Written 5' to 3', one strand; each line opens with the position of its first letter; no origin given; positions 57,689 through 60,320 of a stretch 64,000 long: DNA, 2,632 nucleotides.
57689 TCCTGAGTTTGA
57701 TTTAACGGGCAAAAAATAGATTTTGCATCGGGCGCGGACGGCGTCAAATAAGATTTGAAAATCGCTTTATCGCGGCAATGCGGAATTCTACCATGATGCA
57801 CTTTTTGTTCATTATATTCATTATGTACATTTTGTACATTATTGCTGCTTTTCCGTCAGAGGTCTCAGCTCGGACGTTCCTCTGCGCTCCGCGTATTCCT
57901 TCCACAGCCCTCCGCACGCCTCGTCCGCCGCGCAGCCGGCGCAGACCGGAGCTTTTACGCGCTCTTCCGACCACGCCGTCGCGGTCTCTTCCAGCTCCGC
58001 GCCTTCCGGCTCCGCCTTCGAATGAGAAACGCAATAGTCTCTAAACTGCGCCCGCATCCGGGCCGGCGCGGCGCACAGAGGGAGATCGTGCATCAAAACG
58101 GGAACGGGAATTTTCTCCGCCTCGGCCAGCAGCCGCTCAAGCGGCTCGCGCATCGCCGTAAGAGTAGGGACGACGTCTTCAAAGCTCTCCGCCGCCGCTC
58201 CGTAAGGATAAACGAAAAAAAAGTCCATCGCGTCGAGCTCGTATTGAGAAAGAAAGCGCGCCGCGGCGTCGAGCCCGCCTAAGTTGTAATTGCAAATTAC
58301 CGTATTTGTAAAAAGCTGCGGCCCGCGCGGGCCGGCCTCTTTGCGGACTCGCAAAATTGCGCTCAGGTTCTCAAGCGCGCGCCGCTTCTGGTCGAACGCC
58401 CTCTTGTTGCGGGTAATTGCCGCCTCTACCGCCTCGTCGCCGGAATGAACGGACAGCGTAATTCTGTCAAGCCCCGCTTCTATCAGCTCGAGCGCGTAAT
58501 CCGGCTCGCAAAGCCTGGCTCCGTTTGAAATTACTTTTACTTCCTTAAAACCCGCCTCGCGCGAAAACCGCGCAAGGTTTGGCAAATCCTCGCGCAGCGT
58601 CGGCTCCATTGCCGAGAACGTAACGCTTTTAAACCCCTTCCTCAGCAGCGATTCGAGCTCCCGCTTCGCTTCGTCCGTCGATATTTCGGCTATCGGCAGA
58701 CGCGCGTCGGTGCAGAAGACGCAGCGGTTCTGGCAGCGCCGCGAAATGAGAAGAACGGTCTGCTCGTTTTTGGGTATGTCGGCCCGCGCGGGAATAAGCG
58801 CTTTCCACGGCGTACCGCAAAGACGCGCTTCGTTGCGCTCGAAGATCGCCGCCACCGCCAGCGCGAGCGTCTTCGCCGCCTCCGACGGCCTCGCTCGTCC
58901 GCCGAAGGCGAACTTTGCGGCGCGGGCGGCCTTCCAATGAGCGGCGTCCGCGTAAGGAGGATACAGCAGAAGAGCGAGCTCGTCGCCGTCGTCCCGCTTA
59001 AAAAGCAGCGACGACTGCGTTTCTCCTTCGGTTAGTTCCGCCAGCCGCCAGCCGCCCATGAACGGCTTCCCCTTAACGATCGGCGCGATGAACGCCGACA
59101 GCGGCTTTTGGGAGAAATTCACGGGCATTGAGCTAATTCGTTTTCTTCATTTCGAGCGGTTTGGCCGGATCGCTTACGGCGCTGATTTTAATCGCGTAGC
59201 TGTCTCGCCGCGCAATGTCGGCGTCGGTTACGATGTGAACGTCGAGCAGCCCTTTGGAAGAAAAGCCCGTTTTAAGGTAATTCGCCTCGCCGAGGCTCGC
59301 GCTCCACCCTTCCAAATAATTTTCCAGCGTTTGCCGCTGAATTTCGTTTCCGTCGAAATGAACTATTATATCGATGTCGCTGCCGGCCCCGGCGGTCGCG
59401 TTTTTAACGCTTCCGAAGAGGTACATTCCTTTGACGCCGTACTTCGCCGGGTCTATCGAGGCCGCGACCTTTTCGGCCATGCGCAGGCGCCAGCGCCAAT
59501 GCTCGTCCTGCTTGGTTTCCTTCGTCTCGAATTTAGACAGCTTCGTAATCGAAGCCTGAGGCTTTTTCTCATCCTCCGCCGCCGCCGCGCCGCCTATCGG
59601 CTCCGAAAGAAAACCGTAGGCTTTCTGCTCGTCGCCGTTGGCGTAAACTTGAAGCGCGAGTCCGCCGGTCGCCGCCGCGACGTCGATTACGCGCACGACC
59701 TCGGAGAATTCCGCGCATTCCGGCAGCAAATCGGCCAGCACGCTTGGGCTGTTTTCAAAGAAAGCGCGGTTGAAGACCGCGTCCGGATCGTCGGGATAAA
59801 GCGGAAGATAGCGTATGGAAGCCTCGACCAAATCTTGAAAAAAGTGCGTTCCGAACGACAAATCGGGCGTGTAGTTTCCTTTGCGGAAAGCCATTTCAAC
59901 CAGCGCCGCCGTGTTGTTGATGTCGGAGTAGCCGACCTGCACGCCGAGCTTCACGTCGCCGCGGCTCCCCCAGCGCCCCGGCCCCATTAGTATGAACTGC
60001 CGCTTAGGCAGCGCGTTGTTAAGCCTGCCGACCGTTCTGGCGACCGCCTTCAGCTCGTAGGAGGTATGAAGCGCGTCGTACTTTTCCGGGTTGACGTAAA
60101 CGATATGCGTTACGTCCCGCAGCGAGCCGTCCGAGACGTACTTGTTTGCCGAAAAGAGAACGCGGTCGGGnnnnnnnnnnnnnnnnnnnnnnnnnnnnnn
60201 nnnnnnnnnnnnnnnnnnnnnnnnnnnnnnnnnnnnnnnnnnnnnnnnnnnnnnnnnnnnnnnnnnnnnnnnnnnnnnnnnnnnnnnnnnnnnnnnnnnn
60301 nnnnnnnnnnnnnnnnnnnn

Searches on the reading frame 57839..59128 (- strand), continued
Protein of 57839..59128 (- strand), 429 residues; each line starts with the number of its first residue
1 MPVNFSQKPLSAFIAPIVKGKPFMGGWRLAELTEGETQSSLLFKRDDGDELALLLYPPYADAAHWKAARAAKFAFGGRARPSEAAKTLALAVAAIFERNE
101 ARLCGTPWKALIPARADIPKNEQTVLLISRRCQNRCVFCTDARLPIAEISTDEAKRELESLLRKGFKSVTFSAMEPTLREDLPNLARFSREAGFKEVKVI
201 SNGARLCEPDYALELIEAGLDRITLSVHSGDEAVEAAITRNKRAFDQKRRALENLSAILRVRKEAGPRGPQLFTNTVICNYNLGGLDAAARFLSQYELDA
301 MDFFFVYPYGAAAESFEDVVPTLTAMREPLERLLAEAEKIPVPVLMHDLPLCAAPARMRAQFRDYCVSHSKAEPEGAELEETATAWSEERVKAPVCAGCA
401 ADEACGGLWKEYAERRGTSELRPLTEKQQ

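Call 49: search_protein_families(library=ncbifam, proteins=[P0129, P0130, P0132, P0135, P0131, P0133, P0134, P0136, P0139, P0161], max_evalue=1e-10)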
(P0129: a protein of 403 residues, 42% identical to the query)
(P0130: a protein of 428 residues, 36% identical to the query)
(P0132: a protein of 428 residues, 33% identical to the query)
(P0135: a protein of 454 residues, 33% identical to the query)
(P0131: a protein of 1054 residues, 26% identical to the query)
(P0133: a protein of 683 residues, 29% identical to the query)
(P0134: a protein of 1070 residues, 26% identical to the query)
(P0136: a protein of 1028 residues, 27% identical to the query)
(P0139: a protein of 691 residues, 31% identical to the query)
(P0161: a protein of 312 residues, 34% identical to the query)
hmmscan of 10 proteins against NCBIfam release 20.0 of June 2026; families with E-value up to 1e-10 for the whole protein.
P0129 (403 aa): 13 families
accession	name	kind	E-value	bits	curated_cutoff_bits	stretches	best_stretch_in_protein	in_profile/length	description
NF038332.1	rSAM_rare_HxsC4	exception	6.5e-42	143.9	500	1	98-346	18-264/335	radical SAM protein HxsC4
TIGR03977.1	rSAM_pair_HxsC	equivalog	2.2e-18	66.2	267.9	1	95-345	26-267/292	His-Xaa-Ser system radical SAM maturase HxsC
TIGR02668.1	moaA_archaeal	equivalog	2.2e-16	59.7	325.25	1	99-215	15-131/303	GTP 3',8-cyclase MoaA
TIGR02109.1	PQQ_syn_pqqE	equivalog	1.9e-15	56.7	381.35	1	104-298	17-202/358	pyrroloquinoline quinone biosynthesis protein PqqE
NF045702.1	rSAM_GDGT_ether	equivalog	1e-14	54.1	450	1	99-229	91-225/486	tetraether lipid synthase Tes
NF001199.0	PRK00164.2-1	equivalog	1.9e-14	53.6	231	1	99-213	17-132/308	GTP 3',8-cyclase MoaA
TIGR02666.1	moaA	equivalog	1.9e-14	53.4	284.05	1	101-225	17-148/336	GTP 3',8-cyclase MoaA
NF045646.2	rSAM_Se_TrsS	equivalog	5.4e-13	48.3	490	1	100-227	92-222/441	radical SAM (seleno)protein TrsS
TIGR04317.1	W_rSAM_matur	equivalog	6.1e-13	48.6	380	1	100-273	10-179/349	tungsten cofactor oxidoreductase radical SAM maturase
TIGR04055.1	rSAM_NirJ2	equivalog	1.4e-12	47.8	500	1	119-285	27-181/326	putative heme d1 biosynthesis radical SAM protein NirJ2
TIGR04545.1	rSAM_ahbD_hemeb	equivalog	8.5e-12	45.2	500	1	101-293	7-190/339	heme b synthase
TIGR04466.1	rSAM_BlsE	equivalog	4.9e-11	42.6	400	1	100-224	9-131/327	cytosylglucuronate decarboxylase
NF045703.1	rSAM_Tes_intein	exception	6.2e-11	40.8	1700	1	107-204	610-711/1040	tetraether lipid synthase Tes, intein-containing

P0130 (428 aa): 9 families
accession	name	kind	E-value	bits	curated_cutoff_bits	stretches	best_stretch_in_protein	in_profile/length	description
NF038332.1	rSAM_rare_HxsC4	exception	8.7e-41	140.2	500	1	121-348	14-243/335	radical SAM protein HxsC4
TIGR03977.1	rSAM_pair_HxsC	equivalog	4.4e-21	75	267.9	1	126-403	30-290/292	His-Xaa-Ser system radical SAM maturase HxsC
TIGR02666.1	moaA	equivalog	2e-17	63.2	284.05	1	124-286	11-178/336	GTP 3',8-cyclase MoaA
TIGR02668.1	moaA_archaeal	equivalog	1.1e-16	60.7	325.25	1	120-285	9-173/303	GTP 3',8-cyclase MoaA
NF001199.0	PRK00164.2-1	equivalog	9.2e-15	54.6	231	1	122-276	13-166/308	GTP 3',8-cyclase MoaA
TIGR02109.1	PQQ_syn_pqqE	equivalog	1.7e-14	53.5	381.35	1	130-322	16-203/358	pyrroloquinoline quinone biosynthesis protein PqqE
TIGR04545.1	rSAM_ahbD_hemeb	equivalog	1.5e-11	44.3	500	1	127-307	6-181/339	heme b synthase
TIGR04055.1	rSAM_NirJ2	equivalog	3.8e-11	43.1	500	0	150-335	31-207/326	putative heme d1 biosynthesis radical SAM protein NirJ2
NF045702.1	rSAM_GDGT_ether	equivalog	4.4e-11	42.1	450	1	125-288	90-253/486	tetraether lipid synthase Tes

P0132 (428 aa): 10 families
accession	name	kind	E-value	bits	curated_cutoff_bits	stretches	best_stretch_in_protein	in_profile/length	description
NF038332.1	rSAM_rare_HxsC4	exception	1.7e-21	76.7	500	1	123-355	17-247/335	radical SAM protein HxsC4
TIGR03977.1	rSAM_pair_HxsC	equivalog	5.4e-17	61.6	267.9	1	120-407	25-290/292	His-Xaa-Ser system radical SAM maturase HxsC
TIGR02668.1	moaA_archaeal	equivalog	1.8e-15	56.7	325.25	1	119-252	9-142/303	GTP 3',8-cyclase MoaA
TIGR02109.1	PQQ_syn_pqqE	equivalog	1.1e-14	54.2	381.35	1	124-249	11-137/358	pyrroloquinoline quinone biosynthesis protein PqqE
TIGR02666.1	moaA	equivalog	1.3e-14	53.9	284.05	1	124-256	14-153/336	GTP 3',8-cyclase MoaA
TIGR04055.1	rSAM_NirJ2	equivalog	1.9e-14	53.9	500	1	129-338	9-207/326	putative heme d1 biosynthesis radical SAM protein NirJ2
TIGR04545.1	rSAM_ahbD_hemeb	equivalog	4.6e-14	52.6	500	1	132-320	15-192/339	heme b synthase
NF001199.0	PRK00164.2-1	equivalog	5.7e-14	52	231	1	122-242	14-134/308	GTP 3',8-cyclase MoaA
NF045646.2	rSAM_Se_TrsS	equivalog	5.7e-13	48.2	490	1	124-255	90-224/441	radical SAM (seleno)protein TrsS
NF045702.1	rSAM_GDGT_ether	equivalog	7.4e-13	47.9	450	1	123-255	89-225/486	tetraether lipid synthase Tes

P0135 (454 aa): 5 families
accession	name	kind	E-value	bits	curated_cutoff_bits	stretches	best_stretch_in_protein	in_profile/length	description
NF038332.1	rSAM_rare_HxsC4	exception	1.5e-25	90.1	500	1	154-385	16-245/335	radical SAM protein HxsC4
TIGR02109.1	PQQ_syn_pqqE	equivalog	2.4e-12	46.5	381.35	1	158-373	13-218/358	pyrroloquinoline quinone biosynthesis protein PqqE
TIGR03977.1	rSAM_pair_HxsC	equivalog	1.2e-11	44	267.9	0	158-387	31-256/292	His-Xaa-Ser system radical SAM maturase HxsC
TIGR03962.1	mycofact_rSAM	equivalog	5.1e-11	42.3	265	1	146-344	6-193/339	mycofactocin radical SAM maturase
NF045574.1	sacti_mat_StsB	exception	9e-11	41.3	625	1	156-346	100-279/466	StsB family radical SAM/SPASM domain sactipeptide maturase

P0131 (1054 aa): 46 families (the best 25 are shown)
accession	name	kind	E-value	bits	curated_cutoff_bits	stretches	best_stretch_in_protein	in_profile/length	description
NF038332.1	rSAM_rare_HxsC4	exception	2.3e-115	385.3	500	3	745-1043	17-335/335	radical SAM protein HxsC4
TIGR03977.1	rSAM_pair_HxsC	equivalog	4.6e-77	258.8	267.9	3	19-229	29-243/292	His-Xaa-Ser system radical SAM maturase HxsC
TIGR02668.1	moaA_archaeal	equivalog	4.9e-72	242.5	325.25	3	458-626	9-178/303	GTP 3',8-cyclase MoaA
NF001199.0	PRK00164.2-1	equivalog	2.3e-61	207.6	231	3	457-623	10-177/308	GTP 3',8-cyclase MoaA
TIGR02666.1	moaA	equivalog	6.4e-59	199.6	284.05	3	463-624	12-183/336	GTP 3',8-cyclase MoaA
TIGR04055.1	rSAM_NirJ2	equivalog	1.4e-52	179.3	500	3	748-966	6-216/326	putative heme d1 biosynthesis radical SAM protein NirJ2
NF045646.2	rSAM_Se_TrsS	equivalog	4.3e-52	177.1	490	3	463-648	90-278/441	radical SAM (seleno)protein TrsS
TIGR04317.1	W_rSAM_matur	equivalog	1.8e-51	175.3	380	3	16-236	5-227/349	tungsten cofactor oxidoreductase radical SAM maturase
TIGR04545.1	rSAM_ahbD_hemeb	equivalog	1e-50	173.1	500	3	20-202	5-186/339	heme b synthase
NF045702.1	rSAM_GDGT_ether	equivalog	1.2e-47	162.6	450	3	464-636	91-268/486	tetraether lipid synthase Tes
TIGR04054.1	rSAM_NirJ1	equivalog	2.7e-45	154.6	650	3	465-623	42-199/387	putative heme d1 biosynthesis radical SAM protein NirJ1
NF050035.1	rSAM_WgK_link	exception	1.1e-44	152.9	650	3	17-235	11-226/367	radical SAM/SPASM peptide maturase WgkB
TIGR04051.1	rSAM_NirJ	equivalog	1.1e-43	149.6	515.45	3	21-203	8-188/354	heme d1 biosynthesis radical SAM protein NirJ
TIGR04546.1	rSAM_ahbC_deAc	equivalog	4.9e-42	144.1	650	2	465-623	45-202/390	12,18-didecarboxysiroheme deacetylase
TIGR04133.1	rSAM_w_lipo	hypoth_equivalog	5.5e-42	143.9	425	3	20-227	29-237/350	TIGR04133 family radical SAM/SPASM protein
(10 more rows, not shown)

P0133 (683 aa): 25 families
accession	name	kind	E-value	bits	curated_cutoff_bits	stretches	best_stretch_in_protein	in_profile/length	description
NF038332.1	rSAM_rare_HxsC4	exception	5.4e-70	236.2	500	2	381-682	16-335/335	radical SAM protein HxsC4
TIGR02668.1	moaA_archaeal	equivalog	9.6e-37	126.6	325.25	2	380-513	11-144/303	GTP 3',8-cyclase MoaA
NF001199.0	PRK00164.2-1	equivalog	8.1e-35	120.4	231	2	379-513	12-146/308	GTP 3',8-cyclase MoaA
TIGR02666.1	moaA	equivalog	3.2e-33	115.1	284.05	2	18-208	11-198/336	GTP 3',8-cyclase MoaA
NF038283.1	viperin_w_prok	equivalog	7.1e-31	107.4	180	1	26-181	11-168/281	viperin family antiviral radical SAM protein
NF045702.1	rSAM_GDGT_ether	equivalog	1.7e-27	96.2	450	2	22-189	91-252/486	tetraether lipid synthase Tes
TIGR03977.1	rSAM_pair_HxsC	equivalog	6e-27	94.3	267.9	2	26-256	34-259/292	His-Xaa-Ser system radical SAM maturase HxsC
TIGR04317.1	W_rSAM_matur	equivalog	2.1e-26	92.9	380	1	23-201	10-182/349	tungsten cofactor oxidoreductase radical SAM maturase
NF045646.2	rSAM_Se_TrsS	equivalog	4.9e-26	91.3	490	1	22-189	91-250/441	radical SAM (seleno)protein TrsS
TIGR02109.1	PQQ_syn_pqqE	equivalog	9.7e-24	84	381.35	1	383-507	11-136/358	pyrroloquinoline quinone biosynthesis protein PqqE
TIGR04055.1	rSAM_NirJ2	equivalog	6.6e-23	81.7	500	1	27-230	10-201/326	putative heme d1 biosynthesis radical SAM protein NirJ2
TIGR04303.1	GeoRSP_rSAM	equivalog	3.7e-22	79.3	400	0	382-570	8-183/325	GeoRSP system radical SAM/SPASM protein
TIGR02495.1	NrdG2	equivalog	1.4e-20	73.4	131.15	1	27-158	26-152/193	anaerobic ribonucleoside-triphosphate reductase activating protein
TIGR04545.1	rSAM_ahbD_hemeb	equivalog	7.1e-20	71.7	500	0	24-218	7-190/339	heme b synthase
TIGR04133.1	rSAM_w_lipo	hypoth_equivalog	2e-18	66.4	425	1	24-225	31-224/350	TIGR04133 family radical SAM/SPASM protein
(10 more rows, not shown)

P0134 (1070 aa): 38 families (the best 25 are shown)
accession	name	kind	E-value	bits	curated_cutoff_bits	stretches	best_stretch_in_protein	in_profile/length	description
NF038332.1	rSAM_rare_HxsC4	exception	5.8e-121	403.8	500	3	761-1067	13-332/335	radical SAM protein HxsC4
TIGR03977.1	rSAM_pair_HxsC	equivalog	8.6e-74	248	267.9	3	16-237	26-249/292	His-Xaa-Ser system radical SAM maturase HxsC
TIGR02668.1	moaA_archaeal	equivalog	7.4e-54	182.8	325.25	3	19-221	14-214/303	GTP 3',8-cyclase MoaA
TIGR04317.1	W_rSAM_matur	equivalog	7.1e-50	170.1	380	2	15-243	4-232/349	tungsten cofactor oxidoreductase radical SAM maturase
TIGR04545.1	rSAM_ahbD_hemeb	equivalog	8.4e-49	166.8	500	2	21-220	6-204/339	heme b synthase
NF001199.0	PRK00164.2-1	equivalog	1.6e-47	162.2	231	3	19-219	16-215/308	GTP 3',8-cyclase MoaA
NF045646.2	rSAM_Se_TrsS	equivalog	3.1e-47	161.1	490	3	19-183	90-255/441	radical SAM (seleno)protein TrsS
TIGR02109.1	PQQ_syn_pqqE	equivalog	3.6e-47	161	381.35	2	766-976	11-213/358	pyrroloquinoline quinone biosynthesis protein PqqE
TIGR02666.1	moaA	equivalog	1.1e-46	159.4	284.05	3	19-218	14-217/336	GTP 3',8-cyclase MoaA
NF045702.1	rSAM_GDGT_ether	equivalog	3.7e-46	157.8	450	3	19-189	90-264/486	tetraether lipid synthase Tes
TIGR04055.1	rSAM_NirJ2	equivalog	1.4e-40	139.8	500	1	21-210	6-193/326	putative heme d1 biosynthesis radical SAM protein NirJ2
TIGR04051.1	rSAM_NirJ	equivalog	2.9e-40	138.4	515.45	1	24-203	11-186/354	heme d1 biosynthesis radical SAM protein NirJ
TIGR04053.2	TIGR04053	equivalog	3.7e-40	138.3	395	1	21-221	14-214/366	TIGR04053 family radical SAM/SPASM domain-containing protein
TIGR04466.1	rSAM_BlsE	equivalog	1.1e-39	136.8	400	2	17-191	5-173/327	cytosylglucuronate decarboxylase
TIGR04546.1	rSAM_ahbC_deAc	equivalog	2.1e-39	135.5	650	2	20-206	44-226/390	12,18-didecarboxysiroheme deacetylase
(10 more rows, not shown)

P0136 (1028 aa): 42 families (the best 25 are shown)
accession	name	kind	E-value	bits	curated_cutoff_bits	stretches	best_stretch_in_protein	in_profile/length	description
NF038332.1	rSAM_rare_HxsC4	exception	5.8e-112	374.1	500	3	723-1027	16-334/335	radical SAM protein HxsC4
TIGR03977.1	rSAM_pair_HxsC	equivalog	1.6e-70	237.3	267.9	3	16-229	26-243/292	His-Xaa-Ser system radical SAM maturase HxsC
TIGR02668.1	moaA_archaeal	equivalog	3.1e-62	210.3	325.25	3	436-603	9-177/303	GTP 3',8-cyclase MoaA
NF001199.0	PRK00164.2-1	equivalog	1.1e-54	185.7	231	3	435-600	10-176/308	GTP 3',8-cyclase MoaA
TIGR02666.1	moaA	equivalog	6.3e-50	170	284.05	3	441-601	12-182/336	GTP 3',8-cyclase MoaA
NF045646.2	rSAM_Se_TrsS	equivalog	1.8e-49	168.5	490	3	19-180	90-254/441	radical SAM (seleno)protein TrsS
TIGR04545.1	rSAM_ahbD_hemeb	equivalog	1.3e-46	159.6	500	2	21-200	6-184/339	heme b synthase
TIGR04546.1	rSAM_ahbC_deAc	equivalog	3.2e-45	154.6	650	2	20-250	44-266/390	12,18-didecarboxysiroheme deacetylase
TIGR04466.1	rSAM_BlsE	equivalog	6.8e-45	153.9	400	2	16-180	4-165/327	cytosylglucuronate decarboxylase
NF045702.1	rSAM_GDGT_ether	equivalog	1.8e-42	145.6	450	2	19-183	90-259/486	tetraether lipid synthase Tes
TIGR04251.1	SCM_rSAM_ScmF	equivalog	2.8e-42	145.4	400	3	446-618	17-187/353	SynChlorMet cassette radical SAM/SPASM protein ScmF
TIGR04055.1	rSAM_NirJ2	equivalog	6.5e-42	144.2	500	2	446-600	9-162/326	putative heme d1 biosynthesis radical SAM protein NirJ2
TIGR02109.1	PQQ_syn_pqqE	equivalog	5.4e-41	140.7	381.35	2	22-211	14-202/358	pyrroloquinoline quinone biosynthesis protein PqqE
TIGR04054.1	rSAM_NirJ1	equivalog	9.6e-40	136.4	650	3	446-602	45-200/387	putative heme d1 biosynthesis radical SAM protein NirJ1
TIGR04053.2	TIGR04053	equivalog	7.3e-39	134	395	1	45-204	43-199/366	TIGR04053 family radical SAM/SPASM domain-containing protein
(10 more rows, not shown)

P0139 (691 aa): 29 families (the best 25 are shown)
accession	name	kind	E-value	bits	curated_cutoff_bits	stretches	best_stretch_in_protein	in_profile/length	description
NF038332.1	rSAM_rare_HxsC4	exception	2.3e-61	207.8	500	2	14-311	12-335/335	radical SAM protein HxsC4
TIGR03977.1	rSAM_pair_HxsC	equivalog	1.5e-47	161.9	267.9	2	26-265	35-271/292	His-Xaa-Ser system radical SAM maturase HxsC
TIGR04133.1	rSAM_w_lipo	hypoth_equivalog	6.3e-36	124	425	2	330-550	31-250/350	TIGR04133 family radical SAM/SPASM protein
NF045646.2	rSAM_Se_TrsS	equivalog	6.9e-35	120.4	490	2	329-487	92-252/441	radical SAM (seleno)protein TrsS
TIGR02668.1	moaA_archaeal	equivalog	9.2e-35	120.1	325.25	2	328-528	15-215/303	GTP 3',8-cyclase MoaA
TIGR04317.1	W_rSAM_matur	equivalog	1.4e-33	116.5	380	2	327-544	8-227/349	tungsten cofactor oxidoreductase radical SAM maturase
TIGR02109.1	PQQ_syn_pqqE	equivalog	2.1e-33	115.8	381.35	2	26-221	17-209/358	pyrroloquinoline quinone biosynthesis protein PqqE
TIGR04053.2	TIGR04053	equivalog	6e-31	108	395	2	329-526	14-213/366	TIGR04053 family radical SAM/SPASM domain-containing protein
TIGR02666.1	moaA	equivalog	5.9e-30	104.4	284.05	2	329-531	16-224/336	GTP 3',8-cyclase MoaA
NF001199.0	PRK00164.2-1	equivalog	9.7e-30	103.8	231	2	329-489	18-178/308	GTP 3',8-cyclase MoaA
NF045702.1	rSAM_GDGT_ether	equivalog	3.4e-29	101.8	450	2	329-486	92-253/486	tetraether lipid synthase Tes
TIGR04051.1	rSAM_NirJ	equivalog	2.8e-27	95.6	515.45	1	329-522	8-201/354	heme d1 biosynthesis radical SAM protein NirJ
TIGR04545.1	rSAM_ahbD_hemeb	equivalog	6.1e-27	94.9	500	1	328-538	5-213/339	heme b synthase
TIGR03913.1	rad_SAM_trio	equivalog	2.7e-25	88.7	591.75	1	329-523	25-218/477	GDL motif peptide-associated radical SAM/SPASM maturase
TIGR04466.1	rSAM_BlsE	equivalog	4.2e-25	88.9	400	1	326-496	6-172/327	cytosylglucuronate decarboxylase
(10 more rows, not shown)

P0161 (312 aa): 5 families
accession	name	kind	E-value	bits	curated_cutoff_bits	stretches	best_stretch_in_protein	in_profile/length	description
NF038332.1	rSAM_rare_HxsC4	exception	1.8e-31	109.6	500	1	13-238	17-244/335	radical SAM protein HxsC4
TIGR02668.1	moaA_archaeal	equivalog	2.5e-13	49.7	325.25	1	12-144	12-144/303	GTP 3',8-cyclase MoaA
TIGR03977.1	rSAM_pair_HxsC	equivalog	2.4e-12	46.3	267.9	1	14-248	29-263/292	His-Xaa-Ser system radical SAM maturase HxsC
NF045702.1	rSAM_GDGT_ether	equivalog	2.9e-12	46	450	1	9-121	85-204/486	tetraether lipid synthase Tes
NF001199.0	PRK00164.2-1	equivalog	3.8e-11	42.7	231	1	11-141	13-143/308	GTP 3',8-cyclase MoaA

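Call 58: predict_structure(alignment_id=A2)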
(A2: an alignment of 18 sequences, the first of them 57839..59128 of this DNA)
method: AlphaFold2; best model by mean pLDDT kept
length: 429 residues; sequences in the alignment: 18
mean_pLDDT: 86.6   pTM: 0.88
mean pLDDT of the five models: 86.6, 84.5, 84.3, 81.8, 81.0
residues with pLDDT >= 90: 257; 70-90: 121; 50-70: 33; < 50: 18
segments of 3 or more residues with pLDDT < 50: 1-4, 372-384
pLDDT, mean of each block of 10 residues (from residue 1): 63 95 94 91 94 91 85 85 91 93 81 66 82 92 77 92 89 90 96 93 96 93 96 98 97 93 66 96 97 94 92 94 95 92 89 83 60 41 57 91 87 95 80
secondary structure, 60 per line:
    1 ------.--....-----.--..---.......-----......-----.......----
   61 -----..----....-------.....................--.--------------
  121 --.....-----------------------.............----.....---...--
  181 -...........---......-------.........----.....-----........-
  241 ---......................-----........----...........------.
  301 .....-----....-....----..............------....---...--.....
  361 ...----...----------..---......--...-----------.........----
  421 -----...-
elements in order: H10-13 E27-33 E39-44 E50-56 E72-75 H83-103 E123-127 H151-163 E168-172 H182-192 E196-201 H209-217 E222-226 H232-239 H244-265 E271-278 H283-293 E300-305 H311-314 H316-319 H324-337 E344-347 H356-361 E368-370 H386-389 H410-416

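Call 76: search_protein_families(library=padloc, proteins=[window:57839-59128:-], max_evalue=0.001)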
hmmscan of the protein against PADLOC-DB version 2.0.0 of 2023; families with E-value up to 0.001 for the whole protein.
window:57839-59128:- (429 aa): 3 families
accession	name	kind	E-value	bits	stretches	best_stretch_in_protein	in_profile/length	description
PDLC02904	pVip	-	1.1e-16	59.1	1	128-312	9-181/262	Viperins associated with kinases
PDLC02903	pVip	-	4.8e-13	47.2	1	128-304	6-169/257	Viperins not associated with kinases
PDLC02905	pVip-kinase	-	1.9e-07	28.7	1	130-240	190-304/474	Viperin-kinase fusion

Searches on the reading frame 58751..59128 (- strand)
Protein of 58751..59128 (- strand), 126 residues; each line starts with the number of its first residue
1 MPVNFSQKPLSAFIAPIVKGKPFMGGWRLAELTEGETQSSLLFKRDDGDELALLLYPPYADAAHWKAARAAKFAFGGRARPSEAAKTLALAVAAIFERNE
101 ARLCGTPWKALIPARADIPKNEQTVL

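Call 51: search_protein_families(library=pfam, proteins=[window:58751-59128:-], max_evalue=1)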
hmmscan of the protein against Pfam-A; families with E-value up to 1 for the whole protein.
window:58751-59128:- (126 aa): 0 families

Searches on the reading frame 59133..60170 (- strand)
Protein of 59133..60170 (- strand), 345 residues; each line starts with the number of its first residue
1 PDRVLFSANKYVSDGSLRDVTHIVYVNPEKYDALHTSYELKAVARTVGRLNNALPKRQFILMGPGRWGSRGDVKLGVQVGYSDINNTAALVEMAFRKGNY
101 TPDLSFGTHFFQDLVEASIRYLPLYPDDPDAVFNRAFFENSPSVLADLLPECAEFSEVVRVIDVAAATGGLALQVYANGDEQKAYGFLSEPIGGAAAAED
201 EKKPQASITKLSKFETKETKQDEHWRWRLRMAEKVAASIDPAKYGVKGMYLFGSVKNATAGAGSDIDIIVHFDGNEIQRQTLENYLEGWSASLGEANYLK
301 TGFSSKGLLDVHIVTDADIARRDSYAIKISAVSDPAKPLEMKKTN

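Call 51: search_protein_families(library=pfam, proteins=[window:59133-60170:-], max_evalue=1)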
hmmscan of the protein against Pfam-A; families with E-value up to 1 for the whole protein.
window:59133-60170:- (345 aa): 4 families
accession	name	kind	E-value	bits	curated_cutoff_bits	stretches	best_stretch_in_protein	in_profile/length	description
PF01909.29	NTP_transf_2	-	3e-07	31.2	21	1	243-279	11-47/93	Nucleotidyltransferase domain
PF18765.7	Polbeta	-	2.3e-06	28.1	26.9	1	245-285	12-48/93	Polymerase beta, Nucleotidyltransferase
PF22600.2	MTPAP-like_central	-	6e-06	26.8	27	1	211-283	5-77/139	Poly(A) RNA polymerase, mitochondrial-like, central palm domain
PF12633.13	Adenyl_cycl_N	-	0.027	14.9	27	1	210-281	57-126/199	Adenylate cyclase NT domain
